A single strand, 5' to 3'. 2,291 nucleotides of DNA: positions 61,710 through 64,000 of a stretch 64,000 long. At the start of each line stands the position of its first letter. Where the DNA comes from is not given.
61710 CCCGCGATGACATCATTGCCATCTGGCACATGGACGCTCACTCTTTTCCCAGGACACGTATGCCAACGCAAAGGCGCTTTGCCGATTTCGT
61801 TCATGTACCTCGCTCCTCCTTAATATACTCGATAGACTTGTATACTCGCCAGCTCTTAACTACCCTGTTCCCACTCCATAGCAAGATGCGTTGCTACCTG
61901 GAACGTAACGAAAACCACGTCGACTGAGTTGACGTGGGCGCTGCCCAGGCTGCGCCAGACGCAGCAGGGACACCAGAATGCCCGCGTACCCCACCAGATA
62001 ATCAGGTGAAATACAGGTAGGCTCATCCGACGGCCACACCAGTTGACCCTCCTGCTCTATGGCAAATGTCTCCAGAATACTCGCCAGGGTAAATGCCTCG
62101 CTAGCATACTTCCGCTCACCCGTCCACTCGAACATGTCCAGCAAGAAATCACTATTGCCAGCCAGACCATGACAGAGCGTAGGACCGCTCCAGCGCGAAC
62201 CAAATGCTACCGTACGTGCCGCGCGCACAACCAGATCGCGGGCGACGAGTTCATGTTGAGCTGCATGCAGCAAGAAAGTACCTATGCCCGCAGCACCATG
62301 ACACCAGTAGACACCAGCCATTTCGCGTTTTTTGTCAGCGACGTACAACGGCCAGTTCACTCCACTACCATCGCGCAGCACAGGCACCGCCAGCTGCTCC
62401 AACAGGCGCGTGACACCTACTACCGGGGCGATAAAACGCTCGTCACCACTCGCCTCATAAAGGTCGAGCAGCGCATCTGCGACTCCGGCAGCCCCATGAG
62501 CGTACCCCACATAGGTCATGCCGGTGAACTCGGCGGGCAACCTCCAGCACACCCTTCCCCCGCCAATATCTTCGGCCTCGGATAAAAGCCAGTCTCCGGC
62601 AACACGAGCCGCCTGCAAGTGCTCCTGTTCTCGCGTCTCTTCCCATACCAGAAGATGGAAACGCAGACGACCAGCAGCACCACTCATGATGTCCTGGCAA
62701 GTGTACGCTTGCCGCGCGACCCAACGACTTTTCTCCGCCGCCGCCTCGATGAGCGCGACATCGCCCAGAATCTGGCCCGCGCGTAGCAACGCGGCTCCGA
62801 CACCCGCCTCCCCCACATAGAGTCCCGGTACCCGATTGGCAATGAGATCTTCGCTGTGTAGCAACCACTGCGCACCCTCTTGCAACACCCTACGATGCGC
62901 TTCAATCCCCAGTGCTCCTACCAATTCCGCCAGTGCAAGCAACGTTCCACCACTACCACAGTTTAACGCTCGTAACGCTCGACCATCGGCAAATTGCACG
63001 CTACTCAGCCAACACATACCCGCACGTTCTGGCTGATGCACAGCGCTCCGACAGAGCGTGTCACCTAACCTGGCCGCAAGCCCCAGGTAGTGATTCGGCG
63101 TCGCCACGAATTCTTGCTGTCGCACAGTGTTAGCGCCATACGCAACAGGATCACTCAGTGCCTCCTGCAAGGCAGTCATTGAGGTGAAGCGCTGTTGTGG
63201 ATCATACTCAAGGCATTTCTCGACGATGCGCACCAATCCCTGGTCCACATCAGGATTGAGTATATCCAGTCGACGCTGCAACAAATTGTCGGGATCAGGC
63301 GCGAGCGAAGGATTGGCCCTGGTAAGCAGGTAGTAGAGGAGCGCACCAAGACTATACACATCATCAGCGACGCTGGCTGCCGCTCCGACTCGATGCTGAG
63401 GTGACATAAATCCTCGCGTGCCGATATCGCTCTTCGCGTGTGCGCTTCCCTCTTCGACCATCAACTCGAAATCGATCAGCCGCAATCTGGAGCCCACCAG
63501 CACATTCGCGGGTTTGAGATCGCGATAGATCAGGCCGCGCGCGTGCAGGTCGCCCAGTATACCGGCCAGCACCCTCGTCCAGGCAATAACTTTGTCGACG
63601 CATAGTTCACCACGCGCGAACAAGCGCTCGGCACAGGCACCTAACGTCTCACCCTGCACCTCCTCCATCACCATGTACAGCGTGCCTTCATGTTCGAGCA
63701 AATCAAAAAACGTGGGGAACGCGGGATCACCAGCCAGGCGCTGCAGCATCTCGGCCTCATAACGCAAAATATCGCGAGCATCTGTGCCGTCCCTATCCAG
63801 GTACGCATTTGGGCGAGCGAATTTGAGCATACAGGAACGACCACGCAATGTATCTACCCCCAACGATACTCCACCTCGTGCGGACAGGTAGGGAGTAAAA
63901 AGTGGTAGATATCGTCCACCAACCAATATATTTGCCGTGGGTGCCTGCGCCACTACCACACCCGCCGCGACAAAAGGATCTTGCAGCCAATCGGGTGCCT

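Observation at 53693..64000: Lanthipeptide locus with two Zn-ligand LanL-type synthetases, an NHLP/Nif11-like precursor, a cNMP-domain ABC exporter and an FAD oxidase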

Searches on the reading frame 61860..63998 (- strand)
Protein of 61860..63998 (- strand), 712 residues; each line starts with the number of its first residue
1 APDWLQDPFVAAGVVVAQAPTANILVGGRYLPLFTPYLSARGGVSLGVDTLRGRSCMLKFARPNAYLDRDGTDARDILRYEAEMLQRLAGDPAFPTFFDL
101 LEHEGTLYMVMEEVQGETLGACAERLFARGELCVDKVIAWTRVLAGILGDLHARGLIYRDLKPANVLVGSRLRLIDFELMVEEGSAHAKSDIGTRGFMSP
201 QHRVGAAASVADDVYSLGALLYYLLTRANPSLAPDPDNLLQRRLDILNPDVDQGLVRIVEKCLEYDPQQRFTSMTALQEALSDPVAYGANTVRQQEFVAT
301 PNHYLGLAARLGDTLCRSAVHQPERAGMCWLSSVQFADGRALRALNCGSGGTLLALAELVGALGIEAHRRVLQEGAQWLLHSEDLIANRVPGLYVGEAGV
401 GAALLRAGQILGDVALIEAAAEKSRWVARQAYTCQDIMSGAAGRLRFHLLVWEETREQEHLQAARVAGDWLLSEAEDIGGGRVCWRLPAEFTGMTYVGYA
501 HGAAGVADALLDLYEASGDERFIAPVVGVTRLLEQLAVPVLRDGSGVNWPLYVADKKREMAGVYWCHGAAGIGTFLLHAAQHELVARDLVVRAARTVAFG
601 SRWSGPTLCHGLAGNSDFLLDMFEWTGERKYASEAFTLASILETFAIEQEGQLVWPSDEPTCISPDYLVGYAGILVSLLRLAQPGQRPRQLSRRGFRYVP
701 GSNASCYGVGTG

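Call 6: search_protein_families(library=pfam, proteins=[window:61860-63959:-], max_evalue=0.01)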
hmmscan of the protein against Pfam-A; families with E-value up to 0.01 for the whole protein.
window:61860-63959:- (699 aa): 3 families
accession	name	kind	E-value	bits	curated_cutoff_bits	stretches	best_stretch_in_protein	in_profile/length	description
PF05147.19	LANC_like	-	4.6e-34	118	23.2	1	335-673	10-342/350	Lanthionine synthetase C-like protein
PF00069.31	Pkinase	-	3.2e-25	89.4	31.7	1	30-266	14-260/263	Protein kinase domain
PF07714.23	PK_Tyr_Ser-Thr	-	2.6e-09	37.2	23.1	1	62-266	46-256/258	Protein tyrosine and serine/threonine kinase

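Call 7: search_protein_families(library=ncbifam, proteins=[window:61860-63959:-], max_evalue=0.01)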
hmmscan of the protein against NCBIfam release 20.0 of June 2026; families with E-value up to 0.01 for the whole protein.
window:61860-63959:- (699 aa): 16 families
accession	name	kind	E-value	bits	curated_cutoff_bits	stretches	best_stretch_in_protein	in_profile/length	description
NF038150.1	lanthi_synth_IV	equivalog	4.9e-134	448.6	650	1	8-675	182-850/851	class IV lanthionine synthetase LanL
NF038151.1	lanthi_synth_III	equivalog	2.1e-65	221.6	575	1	26-665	231-832/833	class III lanthionine synthetase LanKC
TIGR03897.1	lanti_2_LanM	subfamily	1.7e-39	135.4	304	1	278-671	534-932/932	type 2 lanthipeptide synthetase LanM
NF033483.0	PknB_PASTA_kin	equivalog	7.7e-24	84.6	450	1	33-271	25-268/563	Stk1 family PASTA domain-containing Ser/Thr kinase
NF047741.1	antiphage_MADS6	equivalog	2.9e-19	69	460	1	56-280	233-469/612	methylation-associated defense system protein kinase MAD6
NF033442.0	BREX_PglW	equivalog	6.4e-17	60.6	990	2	60-187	550-677/1391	BREX system serine/threonine kinase PglW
NF052427.1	StpK7MSMEG_1200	equivalog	8.1e-15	54.3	900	1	85-269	73-266/601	serine/threonine protein kinase StpK7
NF009651.0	PRK13184.1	equivalog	5e-14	51.2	839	1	136-270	127-289/932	serine/threonine-protein kinase PknD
NF053615.1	SerThrKinAfsKStmc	equivalog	1.9e-09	36.8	1300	1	130-269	120-265/809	protein serine/threonine kinase AfsK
NF043056.1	T4SS_LegK1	equivalog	1.1e-08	34.1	550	1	90-211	150-283/516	Dot/Icm T4SS effector kinase LegK1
TIGR03903.1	TOMM_kin_cyc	equivalog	4.3e-06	24.9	705.75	1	46-158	9-115/1267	TOMM system kinase/cyclase fusion protein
TIGR03724.2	arch_bud32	equivalog_domain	7.9e-05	22.2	125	1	81-169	57-133/193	KEOPS complex kinase/ATPase Bud32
NF041408.1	XopAU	subfamily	0.00022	21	450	1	138-216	344-419/498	XopAU family type III secretion system effector serine/threonine kinase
NF006600.0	PRK09140.1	subfamily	0.0011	18.3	207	1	256-402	48-194/210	2-dehydro-3-deoxy-6-phosphogalactonate aldolase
NF058632.1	SerThrKinPrkT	equivalog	0.0036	16.4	280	1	93-164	94-162/322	serine/threonine protein kinase PrkT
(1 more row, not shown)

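Call 10: find_homologous_proteins(query=window:61860-63998:-, max_evalue=1e-10)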
Query window:61860-63998:- (712 aa): 488 proteins with E <= 1e-10 among 8000 candidates; the best 120 are listed.
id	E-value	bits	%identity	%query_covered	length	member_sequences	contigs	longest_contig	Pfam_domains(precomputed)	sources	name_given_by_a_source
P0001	0.0e+0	1535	95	100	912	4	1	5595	PF07714.24,PF00069.32,PF25816.2,PF05147.20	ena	-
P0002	0.0e+0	1137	72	98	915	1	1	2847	PF07714.24,PF00069.32,PF25816.2,PF05147.20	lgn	-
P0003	5.7e-282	955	62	98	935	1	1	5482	PF07714.24,PF00069.32,PF25816.2,PF05147.20,PF01636.30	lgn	-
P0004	5.7e-276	936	62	96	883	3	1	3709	PF07714.24,PF00069.32,PF25816.2,PF05147.20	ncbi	ncbi:MAG: lanthionine synthetase LanC family protein, partial [Ktedonobacteraceae bacterium]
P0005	3.6e-274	930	60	98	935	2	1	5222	PF07714.24,PF00069.32,PF25816.2,PF05147.20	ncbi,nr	ncbi:MAG TPA: class IV lanthionine synthetase LanL [Ktedonobacteraceae bacterium]|nr:class IV lanthi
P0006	1.9e-273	927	60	98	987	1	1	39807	PF07714.24,PF00069.32,PF25816.2,PF05147.20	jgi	jgi:serine/threonine protein kinase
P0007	1.0e-269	915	59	98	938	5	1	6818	PF07714.24,PF00069.32,PF25816.2,PF05147.20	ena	-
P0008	4.7e-247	840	55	98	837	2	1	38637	PF07714.24,PF00069.32,PF25816.2,PF05147.20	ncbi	-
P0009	1.4e-246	838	55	98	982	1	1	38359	PF07714.24,PF00069.32,PF25816.2,PF05147.20,PF01636.30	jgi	-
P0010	4.8e-243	827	54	99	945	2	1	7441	PF07714.24,PF00069.32,PF25816.2,PF05147.20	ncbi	-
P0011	3.5e-217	741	50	98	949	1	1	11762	PF07714.24,PF00069.32,PF25816.2,PF05147.20,PF01636.30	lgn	-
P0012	1.6e-202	693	49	98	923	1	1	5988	PF07714.24,PF00069.32,PF25816.2,PF05147.20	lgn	-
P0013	9.4e-200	684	49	98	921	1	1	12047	PF07714.24,PF00069.32,PF25816.2,PF05147.20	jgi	jgi:hypothetical protein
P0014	1.5e-199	683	50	98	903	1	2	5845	PF07714.24,PF00069.32,PF25816.2,PF05147.20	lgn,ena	-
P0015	1.1e-197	677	49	98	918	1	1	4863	PF07714.24,PF00069.32,PF25816.2,PF05147.20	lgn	-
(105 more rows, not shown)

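Call 11: find_related_loci(query=window:61860-63998:-, collection=genome_contigs, flank=10000)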
Query window:61860-63998:- (712 aa) in genome_contigs; peptide patterns used: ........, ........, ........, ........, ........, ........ (x = any residue, [..] = any of these).
28 stretches matched a pattern, but none encodes a relative of the query by tblastn (E <= 1e-3).

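Call 12: find_encoding_contigs(protein=P0001, flank=10000, max_places=6)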
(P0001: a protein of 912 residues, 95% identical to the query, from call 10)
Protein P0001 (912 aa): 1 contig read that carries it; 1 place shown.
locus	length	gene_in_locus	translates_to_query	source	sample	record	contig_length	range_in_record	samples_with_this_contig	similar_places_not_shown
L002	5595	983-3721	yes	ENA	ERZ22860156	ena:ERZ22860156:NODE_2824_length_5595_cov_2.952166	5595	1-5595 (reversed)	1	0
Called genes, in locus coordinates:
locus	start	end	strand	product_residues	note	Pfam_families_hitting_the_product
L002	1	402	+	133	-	?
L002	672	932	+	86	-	-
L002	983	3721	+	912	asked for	PF25816:RamC_N, PF00069:Pkinase, PF07714:PK_Tyr_Ser-Thr, PF05147:LANC_like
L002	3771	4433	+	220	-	-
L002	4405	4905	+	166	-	-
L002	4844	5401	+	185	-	PF00664:ABC_membrane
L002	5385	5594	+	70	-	?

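Call 74: search_protein_families(library=pfam, proteins=[L002:1-402:+], max_evalue=0.001)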
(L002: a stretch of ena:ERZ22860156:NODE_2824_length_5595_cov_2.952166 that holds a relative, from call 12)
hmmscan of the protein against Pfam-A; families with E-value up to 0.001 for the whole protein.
L002:1-402:+ (133 aa): 0 families

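Call 79: find_encoding_contigs(protein=P0009, flank=10000, max_places=2)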
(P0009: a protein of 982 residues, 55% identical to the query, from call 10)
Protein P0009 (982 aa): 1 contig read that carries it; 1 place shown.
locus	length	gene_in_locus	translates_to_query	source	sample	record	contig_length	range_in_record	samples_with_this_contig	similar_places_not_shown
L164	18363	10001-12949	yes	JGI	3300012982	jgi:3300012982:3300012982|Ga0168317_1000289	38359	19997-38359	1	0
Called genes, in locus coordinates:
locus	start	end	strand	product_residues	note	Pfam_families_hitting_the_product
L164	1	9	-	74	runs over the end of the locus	-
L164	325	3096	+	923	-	PF00211:Guanylate_cyc, PF25199:nSTAND_NTPase5 (faint), PF00931:NB-ARC, PF13401:AAA_22 (weak), PF25872:HTH_77, PF13424:TPR_12, PF14938:SNAP (weak), PF13424:TPR_12, +5 more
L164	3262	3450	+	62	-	-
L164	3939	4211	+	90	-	-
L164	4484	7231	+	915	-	PF25816:RamC_N, PF00069:Pkinase, PF07714:PK_Tyr_Ser-Thr, PF05147:LANC_like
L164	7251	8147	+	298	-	PF01590:GAF, PF13185:GAF_2, PF13492:GAF_3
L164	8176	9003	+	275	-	PF00082:Peptidase_S8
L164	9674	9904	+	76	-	-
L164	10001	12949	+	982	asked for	PF25816:RamC_N, PF00069:Pkinase, PF01636:APH (faint), PF07714:PK_Tyr_Ser-Thr, PF05147:LANC_like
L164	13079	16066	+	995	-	PF00664:ABC_membrane, PF00005:ABC_tran, PF02463:SMC_N (faint), PF13304:AAA_21 (faint), PF00027:cNMP_binding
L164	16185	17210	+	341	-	PF13439:Glyco_transf_4, PF13579:Glyco_trans_4_4 (weak), PF00534:Glycos_transf_1, PF13692:Glyco_trans_1_4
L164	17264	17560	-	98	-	-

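Call 93: search_protein_families(library=pfam, proteins=[P0001], max_evalue=0.0001)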
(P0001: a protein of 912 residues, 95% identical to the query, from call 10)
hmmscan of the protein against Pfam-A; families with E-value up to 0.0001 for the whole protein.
P0001 (912 aa): 4 families
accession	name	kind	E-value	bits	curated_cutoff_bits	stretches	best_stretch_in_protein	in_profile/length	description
PF25816.1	RamC_N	-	2.7e-47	161.2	27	1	39-213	11-183/191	RamC, N-terminal domain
PF05147.19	LANC_like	-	2.4e-34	118.9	23.2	1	548-886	10-342/350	Lanthionine synthetase C-like protein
PF00069.31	Pkinase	-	5.4e-23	82.2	31.7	1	246-479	17-260/263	Protein kinase domain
PF07714.23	PK_Tyr_Ser-Thr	-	1e-07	32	23.1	1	275-472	46-250/258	Protein tyrosine and serine/threonine kinase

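Call 98: search_protein_families(library=ncbifam, proteins=[P0001], max_evalue=1)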
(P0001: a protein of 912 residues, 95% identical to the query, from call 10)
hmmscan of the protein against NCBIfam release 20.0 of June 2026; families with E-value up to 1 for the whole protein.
P0001 (912 aa): 19 families
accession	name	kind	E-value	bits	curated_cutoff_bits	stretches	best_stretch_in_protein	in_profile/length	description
NF038150.1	lanthi_synth_IV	equivalog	2.3e-193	644.9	650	1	41-888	1-850/851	class IV lanthionine synthetase LanL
NF038151.1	lanthi_synth_III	equivalog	4.4e-113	379.3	575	1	38-878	33-832/833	class III lanthionine synthetase LanKC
TIGR03897.1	lanti_2_LanM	subfamily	8e-41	139.7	304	1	490-884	535-932/932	type 2 lanthipeptide synthetase LanM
NF033483.0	PknB_PASTA_kin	equivalog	9.3e-22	77.8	450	1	246-482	25-266/563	Stk1 family PASTA domain-containing Ser/Thr kinase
NF047741.1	antiphage_MADS6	equivalog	1.5e-17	63.4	460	1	268-485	232-461/612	methylation-associated defense system protein kinase MAD6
NF033442.0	BREX_PglW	equivalog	1.4e-14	52.8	990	2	273-400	550-677/1391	BREX system serine/threonine kinase PglW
NF052427.1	StpK7MSMEG_1200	equivalog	3.2e-13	49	900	1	299-431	74-209/601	serine/threonine protein kinase StpK7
NF009651.0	PRK13184.1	equivalog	1.4e-11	43.1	839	1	349-481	127-287/932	serine/threonine-protein kinase PknD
NF053615.1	SerThrKinAfsKStmc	equivalog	2e-08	33.4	1300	1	343-481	120-264/809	protein serine/threonine kinase AfsK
NF043056.1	T4SS_LegK1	equivalog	2.3e-08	33.1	550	1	304-424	151-283/516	Dot/Icm T4SS effector kinase LegK1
TIGR03903.1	TOMM_kin_cyc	equivalog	7.9e-06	24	705.75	1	278-370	25-114/1267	TOMM system kinase/cyclase fusion protein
TIGR03724.2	arch_bud32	equivalog_domain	0.0001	21.9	125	1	294-381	57-132/193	KEOPS complex kinase/ATPase Bud32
NF041408.1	XopAU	subfamily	0.00061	19.5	450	1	351-428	344-418/498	XopAU family type III secretion system effector serine/threonine kinase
NF058632.1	SerThrKinPrkT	equivalog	0.0054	15.8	280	1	306-376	94-161/322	serine/threonine protein kinase PrkT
NF011462.0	PRK14879.1-3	equivalog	0.019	14.7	174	1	342-387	89-135/192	Kae1-associated kinase Bud32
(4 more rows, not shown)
